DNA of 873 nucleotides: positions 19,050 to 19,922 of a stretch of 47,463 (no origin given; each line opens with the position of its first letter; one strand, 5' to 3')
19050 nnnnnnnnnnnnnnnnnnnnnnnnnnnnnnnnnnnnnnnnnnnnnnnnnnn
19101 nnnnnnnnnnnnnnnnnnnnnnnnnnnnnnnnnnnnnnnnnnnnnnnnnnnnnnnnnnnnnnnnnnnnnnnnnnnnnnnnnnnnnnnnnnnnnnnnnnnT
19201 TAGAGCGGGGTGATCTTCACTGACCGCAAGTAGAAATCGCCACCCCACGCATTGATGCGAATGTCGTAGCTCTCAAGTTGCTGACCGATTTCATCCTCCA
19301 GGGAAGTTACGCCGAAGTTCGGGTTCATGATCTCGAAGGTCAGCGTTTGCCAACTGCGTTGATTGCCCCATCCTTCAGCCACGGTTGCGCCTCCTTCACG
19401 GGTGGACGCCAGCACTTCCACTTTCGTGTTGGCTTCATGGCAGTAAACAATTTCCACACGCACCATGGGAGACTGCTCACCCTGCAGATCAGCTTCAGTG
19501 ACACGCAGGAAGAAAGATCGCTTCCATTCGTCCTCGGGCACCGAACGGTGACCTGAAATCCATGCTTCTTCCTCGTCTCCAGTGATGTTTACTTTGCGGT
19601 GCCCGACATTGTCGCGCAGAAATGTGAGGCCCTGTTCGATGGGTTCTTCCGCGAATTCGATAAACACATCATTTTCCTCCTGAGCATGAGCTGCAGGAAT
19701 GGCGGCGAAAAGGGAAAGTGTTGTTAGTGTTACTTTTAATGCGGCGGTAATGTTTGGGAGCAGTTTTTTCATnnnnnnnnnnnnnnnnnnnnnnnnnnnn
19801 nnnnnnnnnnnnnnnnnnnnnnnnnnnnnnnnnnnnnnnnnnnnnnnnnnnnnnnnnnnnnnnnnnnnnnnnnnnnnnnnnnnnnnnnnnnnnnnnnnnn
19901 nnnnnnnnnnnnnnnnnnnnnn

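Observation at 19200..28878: An unassigned secreted domain of about 150 aa in three copies, bracketing the pseudopilin cassette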

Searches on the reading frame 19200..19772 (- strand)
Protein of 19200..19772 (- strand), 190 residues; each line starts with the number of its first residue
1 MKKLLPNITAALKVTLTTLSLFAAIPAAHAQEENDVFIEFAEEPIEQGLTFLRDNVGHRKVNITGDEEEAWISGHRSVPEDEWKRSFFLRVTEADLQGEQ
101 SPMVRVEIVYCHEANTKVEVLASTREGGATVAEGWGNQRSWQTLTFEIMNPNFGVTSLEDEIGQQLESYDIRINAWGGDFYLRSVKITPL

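Call 3: search_protein_families(library=pfam, proteins=[window:19200-19772:-], max_evalue=0.01)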
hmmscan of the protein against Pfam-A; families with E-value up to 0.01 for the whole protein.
window:19200-19772:- (190 aa): 0 families

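Call 4: search_protein_families(library=ncbifam, proteins=[window:19200-19772:-], max_evalue=0.01)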
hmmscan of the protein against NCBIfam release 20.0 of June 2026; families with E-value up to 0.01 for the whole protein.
window:19200-19772:- (190 aa): 0 families

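Call 7: find_homologous_proteins(query=window:19200-19772:-)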
Query window:19200-19772:- (190 aa): 1 proteins with E <= 0.001 among 187 candidates.
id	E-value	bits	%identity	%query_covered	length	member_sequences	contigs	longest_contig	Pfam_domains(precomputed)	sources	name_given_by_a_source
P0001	1.8e-122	424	100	100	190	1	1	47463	-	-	-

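Call 18: find_related_loci(query=A1, collection=genome_contigs, flank=10000)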
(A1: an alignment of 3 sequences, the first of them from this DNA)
Query A1 (157 aa) in genome_contigs; peptide patterns used: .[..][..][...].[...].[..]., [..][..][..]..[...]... (x = any residue, [..] = any of these).
171 stretches matched a pattern; 7 encode a relative of the query (tblastn E <= 1e-3); 7 distinct loci.
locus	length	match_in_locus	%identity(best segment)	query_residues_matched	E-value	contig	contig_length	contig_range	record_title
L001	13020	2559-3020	42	5-157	5e-41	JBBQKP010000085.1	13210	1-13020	MAG: Tepidisphaerales bacterium isolate Co_metawrap_577 Cmw_577_k141_12859682_length_13210_cov_18.0461, whole genome sho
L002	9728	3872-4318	44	8-155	1e-40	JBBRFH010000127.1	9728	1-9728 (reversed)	MAG: Tepidisphaerales bacterium isolate Co_metawrap_2556 Cmw_2556_k141_29447793_length_9728_cov_7.9971, whole genome sho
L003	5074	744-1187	43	9-155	9e-38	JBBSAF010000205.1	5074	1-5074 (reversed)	MAG: Tepidisphaerales bacterium isolate La6_concoct.214 La6_concoct.214_K_466020_L_5074_cov_11.9063, whole genome shotgu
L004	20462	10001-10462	42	5-157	3e-37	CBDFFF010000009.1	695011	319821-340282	MAG: Abditibacterium sp. isolate fe9fba55-339d-4547-813a-2ef718579e7a genome assembly, contig: contig_9, whole genome sh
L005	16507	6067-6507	44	5-154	3e-37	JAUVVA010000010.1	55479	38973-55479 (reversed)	MAG: Verrucomicrobiota bacterium isolate CSMAG_1152 CSMAG_1152_k127_8320737_length_55479_cov_40.1044, whole genome shotg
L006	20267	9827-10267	41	5-154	1e-35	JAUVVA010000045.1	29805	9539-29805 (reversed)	MAG: Verrucomicrobiota bacterium isolate CSMAG_1152 CSMAG_1152_k127_3702425_length_29805_cov_45.8527, whole genome shotg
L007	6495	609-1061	39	5-154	1e-30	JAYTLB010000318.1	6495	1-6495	MAG: Abditibacterium sp. isolate GFS_3240 GFS_3240_317, whole genome shotgun sequence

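Call 19: predict_structure(alignment_id=A1)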
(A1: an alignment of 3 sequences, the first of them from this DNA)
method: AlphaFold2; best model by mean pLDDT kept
length: 157 residues; sequences in the alignment: 3
mean_pLDDT: 61.9   pTM: 0.65
mean pLDDT of the five models: 61.9, 58.6, 58.4, 53.7, 50.8
residues with pLDDT >= 90: 4; 70-90: 72; 50-70: 24; < 50: 57
segments of 3 or more residues with pLDDT < 50: 1-37, 42-51, 125-134
pLDDT, mean of each block of 10 residues (from residue 1): 35 28 30 43 42 65 68 84 85 84 81 87 51 61 75 76
secondary structure, 60 per line:
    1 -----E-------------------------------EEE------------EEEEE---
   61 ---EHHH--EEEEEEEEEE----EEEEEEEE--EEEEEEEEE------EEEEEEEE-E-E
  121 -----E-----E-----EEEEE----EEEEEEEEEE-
elements in order: E38-40 E53-57 E70-79 E84-91 E94-102 E109-116 E138-142 E147-156

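Call 22: search_protein_representatives(alignment_id=A1)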
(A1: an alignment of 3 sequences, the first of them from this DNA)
Query: 3 sequences, 157 profile positions. Proteins with E-value up to 0.001 (for the whole library): 108; up to 1e-10: 87; up to 1e-30: 31. The best 108 are listed.
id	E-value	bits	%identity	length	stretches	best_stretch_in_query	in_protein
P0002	3.2e-150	511.5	-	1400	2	1-157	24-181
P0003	1.5e-98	343.6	-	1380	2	16-156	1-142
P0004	3.2e-89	313.3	-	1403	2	4-156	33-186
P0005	3.7e-86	303.4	-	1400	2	8-154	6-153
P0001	2.6e-80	284.4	-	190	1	1-157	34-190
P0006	5.0e-78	277.0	-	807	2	3-156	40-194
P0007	7.1e-76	270.0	-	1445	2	2-157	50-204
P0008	4.7e-74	264.1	-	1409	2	2-156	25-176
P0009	4.3e-70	251.2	-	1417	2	2-155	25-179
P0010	1.2e-69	249.7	-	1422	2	9-152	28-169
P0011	3.4e-64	232.0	-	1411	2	2-156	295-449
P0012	1.0e-51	191.5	-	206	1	2-154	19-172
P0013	3.9e-49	183.1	-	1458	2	2-154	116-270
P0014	1.3e-47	178.1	-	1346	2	3-154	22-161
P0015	8.7e-42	159.2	-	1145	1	4-156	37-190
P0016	7.9e-39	149.6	-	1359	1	2-156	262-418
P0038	1.7e-27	112.8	-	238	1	2-157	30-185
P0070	1.0e-18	84.3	-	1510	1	3-154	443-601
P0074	6.5e-18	81.7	-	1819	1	5-157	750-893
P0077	3.7e-17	79.2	-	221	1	3-138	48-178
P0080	1.1e-16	77.7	-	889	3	5-153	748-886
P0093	7.2e-08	49.0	-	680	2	55-154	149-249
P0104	4.8e-04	36.6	-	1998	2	4-155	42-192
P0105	7.3e-04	36.0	-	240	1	5-127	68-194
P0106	7.6e-04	35.9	-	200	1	5-122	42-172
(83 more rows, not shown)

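Call 30: search_protein_families(library=pfam, proteins=[P0015, P0016, P0074, P0070, P0104, P0080, P0093], max_evalue=0.01)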
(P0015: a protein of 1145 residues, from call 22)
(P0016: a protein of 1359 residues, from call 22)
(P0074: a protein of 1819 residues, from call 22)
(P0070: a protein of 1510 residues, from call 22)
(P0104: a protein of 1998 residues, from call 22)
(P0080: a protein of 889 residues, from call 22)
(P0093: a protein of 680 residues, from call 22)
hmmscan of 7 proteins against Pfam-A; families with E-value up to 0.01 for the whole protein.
P0015 (1145 aa): 0 families

P0016 (1359 aa): 1 family
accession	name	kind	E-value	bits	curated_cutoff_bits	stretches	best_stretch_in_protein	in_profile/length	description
PF13385.13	Laminin_G_3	-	2.4e-19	70.4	27.6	1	100-225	12-142/151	Concanavalin A-like lectin/glucanases superfamily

P0074 (1819 aa): 6 families
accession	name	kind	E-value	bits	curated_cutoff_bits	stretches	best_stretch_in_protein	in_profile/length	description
PF15902.12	Sortilin-Vps10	-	4.2e-24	85.6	33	3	136-252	3-114/446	Sortilin, neurotensin receptor 3,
PF02012.26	BNR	-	6.5e-14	50.1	27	0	187-197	1-11/12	BNR/Asp-box repeat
PF14870.12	PSII_BNR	-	1.7e-08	34.5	27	0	186-251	84-141/303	Photosynthesis system II assembly factor YCF48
PF13088.12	BNR_2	-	4.8e-07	29.9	31.4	0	390-559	84-250/277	BNR repeat-like domain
PF15899.11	BNR_6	-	8.6e-05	22.7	27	0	186-198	1-13/14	BNR-Asp box repeat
PF13810.12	DUF4185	-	0.00032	20.5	39.5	0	53-99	100-145/309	Domain of unknown function (DUF4185)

P0070 (1510 aa): 0 families

P0104 (1998 aa): 3 families
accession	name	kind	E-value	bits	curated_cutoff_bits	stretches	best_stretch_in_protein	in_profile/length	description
PF12708.12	Pect-lyase_RHGA_epim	-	5.8e-24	85.5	27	2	381-440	2-62/213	Rhamnogalacturonase A/epimerase, pectate lyase-like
PF00395.25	SLH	-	5.3e-22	78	20.8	3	1818-1853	10-43/44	S-layer homology domain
PF06452.16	CBM9_1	-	7.4e-12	46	23.4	1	1328-1499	24-182/185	Carbohydrate family 9 binding domain-like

P0080 (889 aa): 6 families
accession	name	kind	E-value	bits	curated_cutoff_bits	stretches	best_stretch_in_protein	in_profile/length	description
PF18911.6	PKD_4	-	3.6e-15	56.2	27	1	504-588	2-85/85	PKD domain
PF00801.26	PKD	-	7.6e-11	42.3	23.5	1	508-584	2-77/80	PKD domain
PF22352.2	K319L-like_PKD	-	2.8e-08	34.1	27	1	523-588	14-84/84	K319L-like, PKD domain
PF19815.4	DUF6298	-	6.5e-06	25.7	28.1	1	215-276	223-281/487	Family of unknown function (DUF6298)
PF07080.17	DUF1348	-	0.0023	18.3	22.1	0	793-818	64-89/130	Protein of unknown function (DUF1348)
PF13204.13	Apiosidase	-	0.0023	18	26.5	1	171-246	35-104/320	Apiosidase-like, catalytic domain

P0093 (680 aa): 2 families
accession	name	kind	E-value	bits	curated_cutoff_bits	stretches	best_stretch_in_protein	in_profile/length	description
PF00041.27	fn3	-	1.6e-06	28.7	25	1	436-512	1-80/84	Fibronectin type III domain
PF20578.4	aBig_2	-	3.8e-06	27.1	27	1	266-338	14-88/89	Atrophied bacterial Ig domain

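Call 34: predict_structure(alignment_id=A2)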
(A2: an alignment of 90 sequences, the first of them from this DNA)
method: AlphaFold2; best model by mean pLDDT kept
length: 157 residues; sequences in the alignment: 90
mean_pLDDT: 93.4   pTM: 0.88
mean pLDDT of the five models: 93.4, 92.7, 92.7, 92.5, 92.2
residues with pLDDT >= 90: 141; 70-90: 5; 50-70: 11; < 50: 0
segments of 3 or more residues with pLDDT < 50: none
pLDDT, mean of each block of 10 residues (from residue 1): 97 97 95 95 93 97 95 98 97 95 97 98 66 80 97 98
secondary structure, 60 per line:
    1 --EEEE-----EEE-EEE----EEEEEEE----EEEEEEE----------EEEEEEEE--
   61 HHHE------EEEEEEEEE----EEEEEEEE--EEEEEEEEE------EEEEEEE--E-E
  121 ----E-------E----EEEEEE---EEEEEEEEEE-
elements in order: E3-6 E12-14 E16-18 E23-29 E34-40 E51-58 E71-79 E84-91 E94-102 E109-115 E138-143 E147-156

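Call 37: fold_search(model_id=the predicted structure, library=pdb)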
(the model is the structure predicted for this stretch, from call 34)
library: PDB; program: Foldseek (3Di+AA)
matches with E <= 10: 1700; with E <= 0.001: 169
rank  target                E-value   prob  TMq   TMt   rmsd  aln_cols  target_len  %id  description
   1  7qx5                  1.1e-05  1.00  0.51  0.15   7.3       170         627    9  mosquitocidal Cry11Aa-Y449F determined at pH 7 from naturally-occurring nanocrystals by Serial femtosecond crystallograp (released 2022-07-27)
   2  4bq2_A                1.2e-05  1.00  0.38  0.12   9.8       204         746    8  Structural analysis of an exo-beta-agarase (released 2013-08-14)
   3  1wcu                  1.3e-05  1.00  0.55  0.57   5.2       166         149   13  CBM29_1, A Family 29 Carbohydrate Binding Module from Piromyces equi (released 2005-03-31)
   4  8a28_A                1.4e-05  1.00  0.45  0.22   6.7       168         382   15  Structure of the astacin zymogen of LAST-MAM from Limulus polyphemus (released 2022-10-19)
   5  2xon_L                1.7e-05  1.00  0.45  0.48   6.6       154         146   17  Structure of TmCBM61 in complex with beta-1,4-galactotriose at 1.4 A resolution (released 2010-09-08)
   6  4d8m                  1.8e-05  1.00  0.48  0.15   5.1       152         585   11  Crystal structure of Bacillus thuringiensis Cry5B nematocidal toxin (released 2012-12-19)
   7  7qx6                  1.9e-05  1.00  0.52  0.15   7.2       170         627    9  mosquitocidal Cry11Aa-E583Q determined at pH 7 from naturally-occurring nanocrystals by Serial femtosecond crystallograp (released 2022-07-27)
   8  7qx7                  2.0e-05  1.00  0.51  0.15   7.3       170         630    9  mosquitocidal Cry11Aa-F17Y determined at pH 7 from naturally-occurring nanocrystals by Serial femtosecond crystallograph (released 2022-07-27)
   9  4qpw_A                2.3e-05  1.00  0.40  0.44  11.7       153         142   12  BiXyn10A CBM1 with Xylohexaose Bound (released 2014-08-13)
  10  4bq3_D                2.4e-05  1.00  0.50  0.14   9.7       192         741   10  Structural analysis of an exo-beta-agarase (released 2013-08-14)
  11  1k42_MODEL_1_A        2.4e-05  1.00  0.49  0.46   7.3       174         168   11  The Solution Structure of the CBM4-2 Carbohydrate Binding Module from a Thermostable Rhodothermus marinus Xyla (released 2002-05-29)
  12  5fui                  2.6e-05  1.00  0.48  0.58   4.8       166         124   15  Crystal structure of the C-terminal CBM6 of LamC a marine laminarianse from Zobellia galactanivorans (released 2016-03-02)
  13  4bq3_B                2.6e-05  1.00  0.48  0.14   9.5       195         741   11  Structural analysis of an exo-beta-agarase (released 2013-08-14)
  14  4bq4_A                2.6e-05  1.00  0.41  0.13   9.8       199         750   10  Structural analysis of an exo-beta-agarase (released 2013-08-14)
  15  7r1e_A                3.1e-05  1.00  0.51  0.15   6.8       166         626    8  Mosquitocidal Cry11Ba determined at pH 10.4 from naturally-occurring nanocrystals by Serial femtosecond crystallograph (released 2022-07-27)
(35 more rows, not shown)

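Call 39: find_homologous_proteins(query=A2, max_evalue=0.00001)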
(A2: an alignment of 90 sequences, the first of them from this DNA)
Query A2 (90 sequences) (157 aa, profile of the alignment): 1 proteins with E <= 0.00001 among 844 candidates.
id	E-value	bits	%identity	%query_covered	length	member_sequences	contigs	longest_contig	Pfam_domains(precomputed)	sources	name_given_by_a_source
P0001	3.5e-46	175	100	100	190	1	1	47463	-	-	-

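Call 44: find_encoding_contigs(protein=P0003, flank=10000, max_places=2)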
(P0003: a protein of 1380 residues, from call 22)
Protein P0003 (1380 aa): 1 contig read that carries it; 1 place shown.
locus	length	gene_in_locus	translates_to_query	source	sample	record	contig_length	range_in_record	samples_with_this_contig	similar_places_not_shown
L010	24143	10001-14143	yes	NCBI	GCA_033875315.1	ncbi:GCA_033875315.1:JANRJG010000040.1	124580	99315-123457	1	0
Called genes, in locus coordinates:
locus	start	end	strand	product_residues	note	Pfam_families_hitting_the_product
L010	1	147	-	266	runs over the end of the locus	PF01476:LysM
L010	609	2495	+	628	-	PF04960:Glutaminase, PF01740:STAS (weak), PF00027:cNMP_binding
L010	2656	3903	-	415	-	PF00295:Glyco_hydro_28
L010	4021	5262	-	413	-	PF01120:Alpha_L_fucos, PF14871:GHL6 (weak)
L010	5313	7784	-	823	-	PF22666:Glyco_hydro_2_N2, PF00703:Glyco_hydro_2, PF17786:Mannosidase_ig, PF17753:Ig_mannosidase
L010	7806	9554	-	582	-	PF00933:Glyco_hydro_3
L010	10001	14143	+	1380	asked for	-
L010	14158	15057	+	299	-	PF04616:Glyco_hydro_43 (faint), PF00251:Glyco_hydro_32N, PF22847:Glyco_hydro_43_rel (faint)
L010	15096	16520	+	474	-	PF03747:ADP_ribosyl_GH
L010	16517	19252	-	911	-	PF25788:Ig_Rha78A_N, PF08531:Bac_rhamnosid_N, PF05592:Bac_rhamnosid, PF17389:Bac_rhamnosid6H, PF17390:Bac_rhamnosid_C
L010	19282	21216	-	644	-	PF03629:SASA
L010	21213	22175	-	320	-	-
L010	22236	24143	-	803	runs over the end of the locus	PF17389:Bac_rhamnosid6H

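Call 46: find_encoding_contigs(protein=P0012, flank=10000, max_places=3)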
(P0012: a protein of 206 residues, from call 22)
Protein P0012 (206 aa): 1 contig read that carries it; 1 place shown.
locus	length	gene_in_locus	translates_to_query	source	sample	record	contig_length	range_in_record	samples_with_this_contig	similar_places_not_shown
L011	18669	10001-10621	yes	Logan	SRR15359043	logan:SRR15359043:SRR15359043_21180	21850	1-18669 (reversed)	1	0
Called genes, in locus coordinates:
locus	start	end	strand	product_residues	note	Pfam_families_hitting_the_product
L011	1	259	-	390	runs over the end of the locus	-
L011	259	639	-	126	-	-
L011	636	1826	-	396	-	PF00392:GntR, PF00532:Peripla_BP_1, PF13377:Peripla_BP_3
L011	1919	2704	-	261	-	-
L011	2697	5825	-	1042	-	-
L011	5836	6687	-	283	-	PF07963:N_methyl (weak)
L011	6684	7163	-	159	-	-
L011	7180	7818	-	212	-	PF07963:N_methyl (weak)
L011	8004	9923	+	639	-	PF00128:Alpha-amylase, PF14871:GHL6 (faint)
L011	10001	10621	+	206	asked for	-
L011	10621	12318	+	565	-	PF00933:Glyco_hydro_3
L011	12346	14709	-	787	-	PF13802:Gal_mutarotas_2, PF01055:Glyco_hydro_31_2nd, PF21365:Glyco_hydro_31_3rd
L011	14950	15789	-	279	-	-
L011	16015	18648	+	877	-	PF01436:NHL (faint)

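Call 47: find_encoding_contigs(protein=P0038, flank=10000, max_places=3)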
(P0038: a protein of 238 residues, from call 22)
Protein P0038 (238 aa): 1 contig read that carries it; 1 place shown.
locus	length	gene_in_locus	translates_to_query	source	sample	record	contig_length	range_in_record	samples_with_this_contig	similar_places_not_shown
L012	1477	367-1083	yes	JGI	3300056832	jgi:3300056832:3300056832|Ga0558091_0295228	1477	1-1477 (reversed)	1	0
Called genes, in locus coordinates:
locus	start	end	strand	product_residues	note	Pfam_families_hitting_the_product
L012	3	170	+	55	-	?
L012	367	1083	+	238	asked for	-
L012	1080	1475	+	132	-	?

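Call 52: search_solved_structures(query=A3, max_evalue=1, show_alignments=2)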
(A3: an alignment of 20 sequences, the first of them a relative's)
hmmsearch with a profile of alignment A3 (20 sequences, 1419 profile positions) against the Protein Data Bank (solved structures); distinct sequences matched with E-value up to 1: 15.
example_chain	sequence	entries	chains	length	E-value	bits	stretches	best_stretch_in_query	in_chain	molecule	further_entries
5jvk_A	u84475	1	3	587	3.8e-06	27.9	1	671-736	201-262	Uncharacterized protein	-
8i0x_B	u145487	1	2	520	0.0039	18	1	686-727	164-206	Glycoside hydrolase family 39 beta-xylosidase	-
8i0j_A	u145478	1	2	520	0.0039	18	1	686-727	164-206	Glycoside hydrolase family 39 beta-xylosidase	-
6uqj_A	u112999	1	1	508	0.0084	16.8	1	657-736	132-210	Beta-xylosidase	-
8bl3_A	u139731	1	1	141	0.01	16.5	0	982-1030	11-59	scIg12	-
8bl6_A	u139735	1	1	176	0.013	16.2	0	979-1030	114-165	dIG14-scdim-EF62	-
5z3k_A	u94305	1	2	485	0.033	14.9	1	679-731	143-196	glucosidase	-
2bs9_A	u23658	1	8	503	0.089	13.4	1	687-727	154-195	BETA-XYLOSIDASE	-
1w91_A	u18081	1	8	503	0.089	13.4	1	687-727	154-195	BETA-XYLOSIDASE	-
6yyh_A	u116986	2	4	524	0.13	12.8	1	675-725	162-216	Beta-xylosidase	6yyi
7skn_A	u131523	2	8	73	0.23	12.1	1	987-1043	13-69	De novo synthetic protein DIG8-CC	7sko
4m29_A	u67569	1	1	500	0.26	11.9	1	685-731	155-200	Beta-xylosidase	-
4ekj_A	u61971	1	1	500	0.26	11.9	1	685-731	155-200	Beta-xylosidase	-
5bx9_A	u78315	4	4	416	0.38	11.3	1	671-742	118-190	PslG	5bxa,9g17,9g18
4zn2_A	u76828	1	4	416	0.38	11.3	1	671-742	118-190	PslG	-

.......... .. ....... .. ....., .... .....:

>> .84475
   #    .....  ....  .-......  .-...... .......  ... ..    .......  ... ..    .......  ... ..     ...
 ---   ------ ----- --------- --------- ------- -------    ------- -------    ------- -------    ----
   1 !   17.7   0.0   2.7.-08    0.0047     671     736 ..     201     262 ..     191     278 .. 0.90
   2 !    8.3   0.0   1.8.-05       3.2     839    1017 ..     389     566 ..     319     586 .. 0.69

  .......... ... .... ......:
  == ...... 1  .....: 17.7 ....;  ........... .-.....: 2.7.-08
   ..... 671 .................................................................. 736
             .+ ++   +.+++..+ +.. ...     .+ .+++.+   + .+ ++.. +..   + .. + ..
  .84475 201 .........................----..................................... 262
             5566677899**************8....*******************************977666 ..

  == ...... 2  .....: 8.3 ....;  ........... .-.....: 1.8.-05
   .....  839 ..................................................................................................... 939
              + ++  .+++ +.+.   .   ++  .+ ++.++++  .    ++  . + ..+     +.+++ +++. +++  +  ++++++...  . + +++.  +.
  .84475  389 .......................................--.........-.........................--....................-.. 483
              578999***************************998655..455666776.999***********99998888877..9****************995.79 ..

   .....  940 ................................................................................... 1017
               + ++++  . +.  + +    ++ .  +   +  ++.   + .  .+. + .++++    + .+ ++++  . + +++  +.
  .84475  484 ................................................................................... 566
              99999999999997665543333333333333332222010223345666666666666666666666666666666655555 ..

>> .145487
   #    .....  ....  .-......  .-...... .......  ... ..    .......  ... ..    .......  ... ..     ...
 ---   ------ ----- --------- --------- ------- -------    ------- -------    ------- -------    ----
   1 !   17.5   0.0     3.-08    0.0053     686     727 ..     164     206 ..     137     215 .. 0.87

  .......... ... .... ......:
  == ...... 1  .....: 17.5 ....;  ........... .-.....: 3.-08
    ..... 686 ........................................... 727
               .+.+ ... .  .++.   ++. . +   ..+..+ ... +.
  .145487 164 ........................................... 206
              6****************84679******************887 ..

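Call 62: search_solved_structures(query=A2, max_evalue=10)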
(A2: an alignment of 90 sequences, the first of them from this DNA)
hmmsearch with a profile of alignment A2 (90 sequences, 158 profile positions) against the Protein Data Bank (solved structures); distinct sequences matched with E-value up to 10: 0.

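Call 63: search_protein_families(library=pfam, alignment_id=A2, max_evalue=1)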
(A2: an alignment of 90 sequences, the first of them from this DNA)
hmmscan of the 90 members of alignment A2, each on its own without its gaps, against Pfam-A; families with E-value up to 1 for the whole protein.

A. member 1, seq(157 aa): 0 families

B. families by the number of members that match (of 90 scanned): 18 families
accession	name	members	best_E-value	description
PF20305.4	pYEATS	1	0.0018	prokaryotic YEATS domain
PF21474.3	DNApolII_N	1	0.0065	DNA polymerase II, N-terminal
PF10686.14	YAcAr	1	0.036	YspA, cpYpsA-related SLOG family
PF14614.12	DUF4450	1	0.04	Domain of unknown function (DUF4450)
PF18694.6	TDP-43_N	1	0.053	TAR DNA-binding protein 43, N-terminal domain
PF08240.17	ADH_N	1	0.056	Alcohol dehydrogenase GroES-like domain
PF24371.1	DUF7527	1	0.12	Domain of unknown function (DUF7527)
PF12221.13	HflK_N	1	0.13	Bacterial membrane protein N terminal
PF20748.2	RecJ_C_Deinoc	1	0.14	RecJ C-terminal domain, Deinococci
PF01152.27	Bac_globin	1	0.15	Bacterial-like globin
PF11897.13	DUF3417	1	0.15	Protein of unknown function (DUF3417)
PF05775.19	AfaD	1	0.16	Enterobacteria AfaD invasin protein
PF18259.7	CBM65_1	1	0.16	Carbohydrate binding module 65 domain 1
PF18484.6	CDCA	1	0.16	Cadmium carbonic anhydrase repeat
PF05510.18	Sarcoglycan_2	1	0.2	Sarcoglycan alpha/epsilon N-terminal domain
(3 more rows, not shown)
